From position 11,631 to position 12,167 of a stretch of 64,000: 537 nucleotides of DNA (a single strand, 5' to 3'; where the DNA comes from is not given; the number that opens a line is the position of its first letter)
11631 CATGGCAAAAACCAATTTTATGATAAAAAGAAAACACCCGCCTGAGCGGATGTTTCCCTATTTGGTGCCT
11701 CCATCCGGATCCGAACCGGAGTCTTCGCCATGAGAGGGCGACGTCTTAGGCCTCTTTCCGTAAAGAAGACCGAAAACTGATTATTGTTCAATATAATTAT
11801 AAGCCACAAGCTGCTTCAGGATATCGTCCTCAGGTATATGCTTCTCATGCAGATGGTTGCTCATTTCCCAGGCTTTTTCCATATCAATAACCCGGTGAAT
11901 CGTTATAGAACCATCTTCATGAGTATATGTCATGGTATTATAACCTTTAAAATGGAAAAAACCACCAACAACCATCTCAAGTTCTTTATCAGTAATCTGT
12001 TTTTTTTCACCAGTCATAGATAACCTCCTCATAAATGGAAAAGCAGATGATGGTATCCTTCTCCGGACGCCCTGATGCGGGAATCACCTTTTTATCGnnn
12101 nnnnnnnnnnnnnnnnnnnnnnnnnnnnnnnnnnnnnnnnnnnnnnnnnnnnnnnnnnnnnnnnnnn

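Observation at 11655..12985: AT-rich 1.1-kb micro-island behind tRNA-Glu, bounded by 102-bp direct repeats and lacking any recombinase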

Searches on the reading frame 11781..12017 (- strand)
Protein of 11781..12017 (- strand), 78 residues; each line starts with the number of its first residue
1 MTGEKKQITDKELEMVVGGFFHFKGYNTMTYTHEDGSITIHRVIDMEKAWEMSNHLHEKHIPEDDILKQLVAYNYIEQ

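Call 9: search_protein_families(library=pfam, proteins=[window:11781-12017:-], max_evalue=1)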
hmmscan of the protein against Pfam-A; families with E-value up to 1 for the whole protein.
window:11781-12017:- (78 aa): 1 family
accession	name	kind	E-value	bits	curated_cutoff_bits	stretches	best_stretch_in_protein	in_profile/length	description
PF04604.19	L_biotic_typeA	-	0.12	12.7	21.7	1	8-30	15-35/50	Type-A lantibiotic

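Call 10: find_encoding_contigs(protein=window:11781-12017:-, flank=10000, max_places=10)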
Protein window:11781-12017:- (78 aa): 10 contigs read that carry it; 8 places shown.
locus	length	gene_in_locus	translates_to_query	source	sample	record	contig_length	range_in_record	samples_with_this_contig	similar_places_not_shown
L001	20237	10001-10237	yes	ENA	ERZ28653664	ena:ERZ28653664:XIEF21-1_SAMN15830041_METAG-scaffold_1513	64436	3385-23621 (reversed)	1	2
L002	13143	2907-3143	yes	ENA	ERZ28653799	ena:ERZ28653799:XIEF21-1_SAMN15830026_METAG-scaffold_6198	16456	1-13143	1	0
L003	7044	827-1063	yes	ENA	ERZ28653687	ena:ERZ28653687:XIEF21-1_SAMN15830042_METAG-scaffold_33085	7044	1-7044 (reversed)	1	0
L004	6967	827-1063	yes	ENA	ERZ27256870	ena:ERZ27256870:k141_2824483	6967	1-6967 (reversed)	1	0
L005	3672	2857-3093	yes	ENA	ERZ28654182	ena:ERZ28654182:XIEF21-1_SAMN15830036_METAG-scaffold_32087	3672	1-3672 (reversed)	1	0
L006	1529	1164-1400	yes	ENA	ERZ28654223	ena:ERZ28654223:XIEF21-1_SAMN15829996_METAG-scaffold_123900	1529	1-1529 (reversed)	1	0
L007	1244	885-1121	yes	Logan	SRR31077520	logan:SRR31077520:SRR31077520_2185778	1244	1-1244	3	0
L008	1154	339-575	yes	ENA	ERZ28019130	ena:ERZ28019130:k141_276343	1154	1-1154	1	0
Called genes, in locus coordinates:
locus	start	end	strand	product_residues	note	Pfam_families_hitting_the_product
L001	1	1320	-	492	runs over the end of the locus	-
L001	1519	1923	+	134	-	PF12670:DUF3792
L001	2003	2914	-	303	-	-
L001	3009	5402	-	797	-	PF01588:tRNA_bind, PF03483:B3_4, PF03484:B5, PF17759:tRNA_synthFbeta, PF03147:FDX-ACB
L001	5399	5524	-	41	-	-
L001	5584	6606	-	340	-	PF02912:Phe_tRNA-synt_N, PF01409:tRNA-synt_2d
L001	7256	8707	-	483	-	PF00478:IMPDH, PF03060:NMO (faint), PF00571:CBS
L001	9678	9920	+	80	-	-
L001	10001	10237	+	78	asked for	-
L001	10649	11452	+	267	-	PF00756:Esterase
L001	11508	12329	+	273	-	PF01261:AP_endonuc_2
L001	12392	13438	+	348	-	PF01408:GFO_IDH_MocA, PF02894:GFO_IDH_MocA_C, PF22725:GFO_IDH_MocA_C3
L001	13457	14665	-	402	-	-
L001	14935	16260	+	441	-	PF01547:SBP_bac_1, PF13416:SBP_bac_8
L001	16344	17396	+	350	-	PF02463:SMC_N (weak), PF20703:nSTAND1 (weak), PF00005:ABC_tran, PF13304:AAA_21 (faint), PF08402:TOBE_2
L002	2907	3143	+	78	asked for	-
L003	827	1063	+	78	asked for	-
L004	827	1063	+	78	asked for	-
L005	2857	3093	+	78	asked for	-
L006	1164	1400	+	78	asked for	-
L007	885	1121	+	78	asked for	-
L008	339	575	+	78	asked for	-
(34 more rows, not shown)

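Call 17: find_homologous_proteins(query=window:11781-12017:-, max_evalue=0.01)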
Query window:11781-12017:- (78 aa): 4 proteins with E <= 0.01 among 4 candidates.
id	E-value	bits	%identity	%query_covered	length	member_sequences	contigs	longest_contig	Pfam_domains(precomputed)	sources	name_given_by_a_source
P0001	7.1e-46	171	99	100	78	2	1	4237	-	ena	-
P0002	8.0e-33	129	79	99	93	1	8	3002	-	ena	-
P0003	6.6e-31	123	80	100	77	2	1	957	-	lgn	-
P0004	3.3e-22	96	59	97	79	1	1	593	-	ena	-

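Call 18: find_encoding_contigs(protein=P0002, flank=10000, max_places=10)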
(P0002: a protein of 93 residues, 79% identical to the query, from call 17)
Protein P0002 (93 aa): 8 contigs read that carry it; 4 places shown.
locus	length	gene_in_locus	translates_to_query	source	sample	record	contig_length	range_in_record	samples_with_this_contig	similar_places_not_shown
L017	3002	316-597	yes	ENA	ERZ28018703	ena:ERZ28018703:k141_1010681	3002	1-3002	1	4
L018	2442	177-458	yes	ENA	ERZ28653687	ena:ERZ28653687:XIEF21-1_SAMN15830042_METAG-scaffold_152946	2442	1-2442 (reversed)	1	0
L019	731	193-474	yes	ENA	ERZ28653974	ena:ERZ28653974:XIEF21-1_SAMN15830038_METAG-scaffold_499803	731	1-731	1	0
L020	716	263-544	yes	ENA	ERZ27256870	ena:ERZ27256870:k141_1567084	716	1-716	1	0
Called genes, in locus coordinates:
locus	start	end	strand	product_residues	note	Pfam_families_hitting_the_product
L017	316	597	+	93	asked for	-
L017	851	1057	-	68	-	-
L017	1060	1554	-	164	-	PF13151:DUF3990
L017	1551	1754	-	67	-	PF12668:DUF3791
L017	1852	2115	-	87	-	-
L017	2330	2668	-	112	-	-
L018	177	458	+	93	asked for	-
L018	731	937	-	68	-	-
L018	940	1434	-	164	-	PF13151:DUF3990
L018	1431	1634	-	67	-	PF12668:DUF3791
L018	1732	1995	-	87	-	-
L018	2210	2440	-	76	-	?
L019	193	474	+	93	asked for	-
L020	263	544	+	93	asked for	-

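Call 19: find_encoding_contigs(protein=P0003, flank=10000, max_places=10)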
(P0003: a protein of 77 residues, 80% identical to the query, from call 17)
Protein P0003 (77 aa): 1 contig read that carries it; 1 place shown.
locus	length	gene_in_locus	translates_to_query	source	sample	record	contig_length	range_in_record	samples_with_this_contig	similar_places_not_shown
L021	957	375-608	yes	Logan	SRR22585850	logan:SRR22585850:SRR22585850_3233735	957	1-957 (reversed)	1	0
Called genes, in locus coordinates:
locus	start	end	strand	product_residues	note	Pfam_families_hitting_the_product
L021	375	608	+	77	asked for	-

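Call 20: find_encoding_contigs(protein=P0004, flank=10000, max_places=10)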
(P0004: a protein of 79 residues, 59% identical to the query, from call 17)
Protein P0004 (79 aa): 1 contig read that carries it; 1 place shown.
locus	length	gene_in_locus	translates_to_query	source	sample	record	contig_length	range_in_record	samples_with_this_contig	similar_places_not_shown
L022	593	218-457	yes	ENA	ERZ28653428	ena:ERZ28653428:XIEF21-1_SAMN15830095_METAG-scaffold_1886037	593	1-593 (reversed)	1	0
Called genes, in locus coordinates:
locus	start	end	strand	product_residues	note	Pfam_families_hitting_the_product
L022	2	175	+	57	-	?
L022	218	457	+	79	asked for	-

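Call 65: search_protein_families(library=pfam, proteins=[L017:2330-2668:-, L017:1852-2115:-, L017:851-1057:-, L022:56-175:+], max_evalue=0.01)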
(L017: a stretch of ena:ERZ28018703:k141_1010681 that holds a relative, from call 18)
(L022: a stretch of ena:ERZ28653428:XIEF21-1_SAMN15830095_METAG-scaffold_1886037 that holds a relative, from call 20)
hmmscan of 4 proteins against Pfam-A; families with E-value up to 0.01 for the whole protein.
L017:2330-2668:- (112 aa): 0 families

L017:1852-2115:- (87 aa): 0 families

L017:851-1057:- (68 aa): 0 families

L022:56-175:+ (39 aa): 0 families

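Call 70: search_protein_families(library=ncbifam, proteins=[window:11781-12017:-, P0002, P0004, L022:56-175:+], max_evalue=10)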
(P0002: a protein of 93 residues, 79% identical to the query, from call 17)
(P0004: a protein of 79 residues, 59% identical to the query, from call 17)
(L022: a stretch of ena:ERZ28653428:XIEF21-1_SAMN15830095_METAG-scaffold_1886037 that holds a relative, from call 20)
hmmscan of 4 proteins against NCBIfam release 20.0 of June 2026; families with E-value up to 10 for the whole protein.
window:11781-12017:- (78 aa): 1 family
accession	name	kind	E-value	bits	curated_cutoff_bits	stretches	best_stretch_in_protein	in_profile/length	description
TIGR01847.1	bacteriocin_sig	domain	0.12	13.1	15.7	1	6-19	2-15/15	bacteriocin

P0002 (93 aa): 0 families

P0004 (79 aa): 2 families
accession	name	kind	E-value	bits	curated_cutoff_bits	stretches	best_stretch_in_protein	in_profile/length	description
NF038167.1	cyan_ocin_like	subfamily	0.0023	18.1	32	1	1-27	1-29/72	CTB family bacteriocin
NF038158.1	lant_leader_L1b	domain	0.086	13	27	1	6-19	15-28/28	class I lanthipeptide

L022:56-175:+ (39 aa): 1 family
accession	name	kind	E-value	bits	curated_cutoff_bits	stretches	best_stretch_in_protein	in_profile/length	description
NF041806.1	daptide_Mpa2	equivalog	0.087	12.6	40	1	6-31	4-28/41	MpaA2 family daptide-type RiPP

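Call 81: predict_structure(alignment_id=A4)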
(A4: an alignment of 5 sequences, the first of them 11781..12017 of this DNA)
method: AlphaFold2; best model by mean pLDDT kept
length: 78 residues; sequences in the alignment: 5
mean_pLDDT: 79.6   pTM: 0.67
mean pLDDT of the five models: 79.6, 78.9, 78.3, 78.2, 75.6
residues with pLDDT >= 90: 11; 70-90: 48; 50-70: 14; < 50: 5
segments of 3 or more residues with pLDDT < 50: 1-5
pLDDT, mean of each block of 10 residues (from residue 1): 51 67 81 85 88 88 89 89
secondary structure, 60 per line:
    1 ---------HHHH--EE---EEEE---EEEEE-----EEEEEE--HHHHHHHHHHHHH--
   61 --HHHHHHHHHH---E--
elements in order: H10-13 E21-24 E28-32 E38-43 H46-58 H63-72

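Call 82: search_protein_representatives(alignment_id=A4)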
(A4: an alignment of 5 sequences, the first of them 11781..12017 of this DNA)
Query: 5 sequences, 79 profile positions. Proteins with E-value up to 0.001 (for the whole library): 70; up to 1e-10: 24; up to 1e-30: 0. The best 70 are listed.
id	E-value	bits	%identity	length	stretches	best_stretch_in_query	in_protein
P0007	2.8e-29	117.3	-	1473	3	30-78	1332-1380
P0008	2.9e-28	114.0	-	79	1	1-78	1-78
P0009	7.4e-27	109.5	-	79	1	1-79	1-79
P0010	3.5e-23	97.7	-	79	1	1-78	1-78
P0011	1.1e-21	92.9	-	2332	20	2-43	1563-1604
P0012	3.2e-20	88.2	-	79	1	2-77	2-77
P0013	7.7e-18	80.6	-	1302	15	27-49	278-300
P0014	1.0e-17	80.2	-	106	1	24-78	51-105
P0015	2.8e-17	78.8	-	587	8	6-47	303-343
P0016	6.7e-17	77.6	-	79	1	4-78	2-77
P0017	1.6e-15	73.2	-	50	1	30-78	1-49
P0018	1.7e-15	73.1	-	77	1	1-78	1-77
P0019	2.4e-15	72.6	-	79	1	1-78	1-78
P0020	4.0e-15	71.9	-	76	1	5-77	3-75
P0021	9.1e-15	70.8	-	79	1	1-78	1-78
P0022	2.4e-14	69.4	-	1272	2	22-77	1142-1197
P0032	5.2e-10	55.5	-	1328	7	2-64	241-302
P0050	1.3e-06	44.7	-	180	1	17-78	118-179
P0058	3.4e-06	43.3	-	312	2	23-77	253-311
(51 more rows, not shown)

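Call 83: search_protein_families(library=pfam, proteins=[P0007, P0022, P0011, P0013, P0015, P0050, P0058, P0014, P0008, P0032], max_evalue=0.001)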
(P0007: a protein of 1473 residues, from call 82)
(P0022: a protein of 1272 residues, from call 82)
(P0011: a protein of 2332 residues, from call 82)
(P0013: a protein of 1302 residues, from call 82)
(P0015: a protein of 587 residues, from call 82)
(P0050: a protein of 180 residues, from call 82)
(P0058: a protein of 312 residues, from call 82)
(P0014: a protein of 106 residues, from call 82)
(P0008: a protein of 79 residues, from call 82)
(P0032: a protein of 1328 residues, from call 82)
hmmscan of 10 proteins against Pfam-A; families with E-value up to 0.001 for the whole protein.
P0007 (1473 aa): 2 families
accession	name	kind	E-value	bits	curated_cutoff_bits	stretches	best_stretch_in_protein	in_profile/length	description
PF18676.6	MBG_2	-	2.4e-10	41.3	25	0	890-963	1-72/72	MBG domain (YGX type)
PF04773.18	FecR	-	2.3e-07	31.6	24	1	68-150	2-85/97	FecR protein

P0022 (1272 aa): 1 family
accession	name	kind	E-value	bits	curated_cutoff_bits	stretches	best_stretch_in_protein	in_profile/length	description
PF18676.6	MBG_2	-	7.2e-22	78.2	25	4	358-409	20-72/72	MBG domain (YGX type)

P0011 (2332 aa): 2 families
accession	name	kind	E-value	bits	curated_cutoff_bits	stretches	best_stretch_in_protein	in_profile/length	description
PF02926.22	THUMP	-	1.5e-22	80.2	20.6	0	1481-1514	42-74/84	THUMP domain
PF22081.2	SwaI-like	-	0.00075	19.6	27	0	916-951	8-43/208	SwaI restriction endonuclease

P0013 (1302 aa): 4 families
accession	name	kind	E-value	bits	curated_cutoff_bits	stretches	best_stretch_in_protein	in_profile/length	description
PF06004.18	DUF903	-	4.2e-36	123.1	27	0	367-393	20-46/49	Bacterial protein of unknown function (DUF903)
PF22112.2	OmcA-like_N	-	1.3e-26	93.9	27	1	1134-1172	102-140/167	OmcA-like N-terminal domain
PF17892.7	Cadherin_5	-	6.4e-13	48.8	26.5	0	632-653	47-68/98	Cadherin-like domain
PF10902.13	WYL_2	-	3.2e-05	24.6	26.7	0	609-669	2-58/74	WYL_2, Sm-like SH3 beta-barrel fold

P0015 (587 aa): 5 families
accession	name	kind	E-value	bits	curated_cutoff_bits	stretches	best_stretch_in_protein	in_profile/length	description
PF02926.22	THUMP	-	4.1e-10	40.4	20.6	0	346-388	34-76/84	THUMP domain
PF16017.11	BTB_3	-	2.5e-07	31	22.3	0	384-430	4-52/106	BTB/POZ domain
PF14326.11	DUF4384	-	0.00016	22.1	27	0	517-582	8-75/81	Domain of unknown function (DUF4384)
PF07193.17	DUF1408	-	0.00016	21.7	27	0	179-212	33-66/75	Protein of unknown function (DUF1408)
PF01336.31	tRNA_anti-codon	-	0.0009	19.6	27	0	524-549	13-38/75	OB-fold nucleic acid binding domain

P0050 (180 aa): 0 families

P0058 (312 aa): 1 family
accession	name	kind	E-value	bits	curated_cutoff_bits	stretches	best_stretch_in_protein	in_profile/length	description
PF02368.24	Big_2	-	5.9e-09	36.2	22.8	1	33-98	6-76/79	Bacterial Ig-like domain (group 2)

P0014 (106 aa): 0 families

P0008 (79 aa): 0 families

P0032 (1328 aa): 3 families
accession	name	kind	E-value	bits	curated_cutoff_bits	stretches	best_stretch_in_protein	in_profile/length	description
PF02926.22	THUMP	-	6e-12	46.3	20.6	0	242-283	33-74/84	THUMP domain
PF00564.30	PB1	-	1.9e-08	34.6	23.6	0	683-734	9-61/84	PB1 domain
PF18596.6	Sld7_C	-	7e-05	23.3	23.2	0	228-257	41-70/77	Sld7 C-terminal domain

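Call 86: fold_search(model_id=the predicted structure, library=pdb)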
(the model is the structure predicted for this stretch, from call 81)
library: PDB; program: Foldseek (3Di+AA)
matches with E <= 10: 308; with E <= 0.001: 0
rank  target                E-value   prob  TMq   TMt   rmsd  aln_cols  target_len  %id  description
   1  6vvv_C                1.4e+00  0.23  0.26  0.03   1.9        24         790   17  Crystal structure of a Mycobacterium smegmatis transcription initiation complex with Rifampicin-resistant RNA polymera (released 2020-10-21)
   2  3lyv_D                1.6e+00  0.11  0.21  0.32   3.2        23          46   26  Crystal structure of a domain of ribosome-associated factor Y from streptococcus pyogenes serotype M6. Northeast Struc (released 2010-05-26)
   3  3rnm_B                2.0e+00  0.23  0.25  0.04   1.2        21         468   28  The crystal structure of the subunit binding of human dihydrolipoamide transacylase (E2b) bound to human dihydrolipoam (released 2011-05-04)
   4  6vvt_C                2.3e+00  0.18  0.26  0.03   1.9        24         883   17  Crystal structure of a Mycobacterium smegmatis transcription initiation complex with Rifampicin-resistant RNA polymera (released 2020-10-21)
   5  4df3_A                2.4e+00  0.12  0.24  0.09   2.7        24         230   25  Crystal Structure of Aeropyrum pernix fibrillarin in complex with natively bound S-adenosyl-L-methionine at 1.7A (released 2012-08-08)
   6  6dcf_C                2.6e+00  0.16  0.26  0.03   1.9        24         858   17  Crystal structure of a Mycobacterium smegmatis transcription initiation complex with Rifampicin-resistant RNA polymera (released 2018-09-05)
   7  2mgp_MODEL_1_A        2.6e+00  0.12  0.23  0.18   1.2        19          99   16  Structure of Plasmodium Yoelii Merozoite Surface Protein 1 - C-terminal Domain (released 2014-02-12)
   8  5x6z_D                2.6e+00  0.07  0.27  0.03   9.9        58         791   10  Crystal structure of Rice Dwarf Virus P5 in complex with GTP and GDP (released 2018-02-28)
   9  5tw1_C                2.8e+00  0.16  0.26  0.02   1.8        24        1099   17  Crystal structure of a Mycobacterium smegmatis transcription initiation complex with RbpA (released 2017-01-18)
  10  6kon_C                2.8e+00  0.11  0.24  0.02   5.1        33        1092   18  Mycobacterium tuberculosis initial transcription complex comprising sigma H and 5'-OH RNA of 5 nt (released 2020-03-11)
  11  5cyb                  2.9e+00  0.10  0.22  0.19   2.9        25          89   24  Structure of a lipocalin lipoprotein affecting virulence in Streptococcus pneumoniae (released 2016-09-14)
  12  6t7o_A                3.1e+00  0.14  0.18  0.24   0.8        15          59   20  X-ray structure of the C-terminal domain of S. aureus Hibernating Promoting Factor (CTD-SaHPF) (released 2019-12-11)
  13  2z4h_A                3.1e+00  0.12  0.25  0.11   2.1        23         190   13  Crystal structure of the Cpx pathway activator NlpE from Escherichia coli (released 2007-09-04)
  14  4qrl                  3.1e+00  0.08  0.18  0.13   3.2        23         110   17  Crystal structure of a lipocalin-like protein (BACUNI_01346) from Bacteroides uniformis ATCC 8492 at 1.79 A resolution (released 2014-08-27)
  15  8sub_Q                3.1e+00  0.05  0.22  0.05   6.8        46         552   22  E. coli SIR2-HerA complex (dodecamer SIR2 pentamer HerA) (released 2023-12-27)
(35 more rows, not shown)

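Call 91: find_encoding_contigs(protein=P0009, flank=8000, max_places=6)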
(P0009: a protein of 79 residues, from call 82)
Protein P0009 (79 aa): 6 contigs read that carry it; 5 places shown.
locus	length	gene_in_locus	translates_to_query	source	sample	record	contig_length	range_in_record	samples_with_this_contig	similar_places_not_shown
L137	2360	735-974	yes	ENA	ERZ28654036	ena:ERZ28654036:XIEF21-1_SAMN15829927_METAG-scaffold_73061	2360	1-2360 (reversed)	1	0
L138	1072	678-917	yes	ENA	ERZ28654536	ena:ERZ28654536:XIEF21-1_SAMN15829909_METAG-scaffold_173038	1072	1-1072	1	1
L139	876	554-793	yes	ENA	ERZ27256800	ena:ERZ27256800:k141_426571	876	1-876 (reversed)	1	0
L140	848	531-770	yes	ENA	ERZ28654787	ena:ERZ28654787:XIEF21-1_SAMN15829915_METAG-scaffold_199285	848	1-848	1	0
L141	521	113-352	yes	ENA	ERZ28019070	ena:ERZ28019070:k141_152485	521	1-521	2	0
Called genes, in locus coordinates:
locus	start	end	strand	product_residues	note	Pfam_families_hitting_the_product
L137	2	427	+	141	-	?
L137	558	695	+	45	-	-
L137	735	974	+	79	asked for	-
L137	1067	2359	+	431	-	?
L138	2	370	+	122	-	?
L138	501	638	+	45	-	-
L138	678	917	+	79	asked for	-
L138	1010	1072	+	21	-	?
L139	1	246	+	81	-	?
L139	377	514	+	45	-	-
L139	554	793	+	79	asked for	-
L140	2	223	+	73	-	?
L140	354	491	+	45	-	-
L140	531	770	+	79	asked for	-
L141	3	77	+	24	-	?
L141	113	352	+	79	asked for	-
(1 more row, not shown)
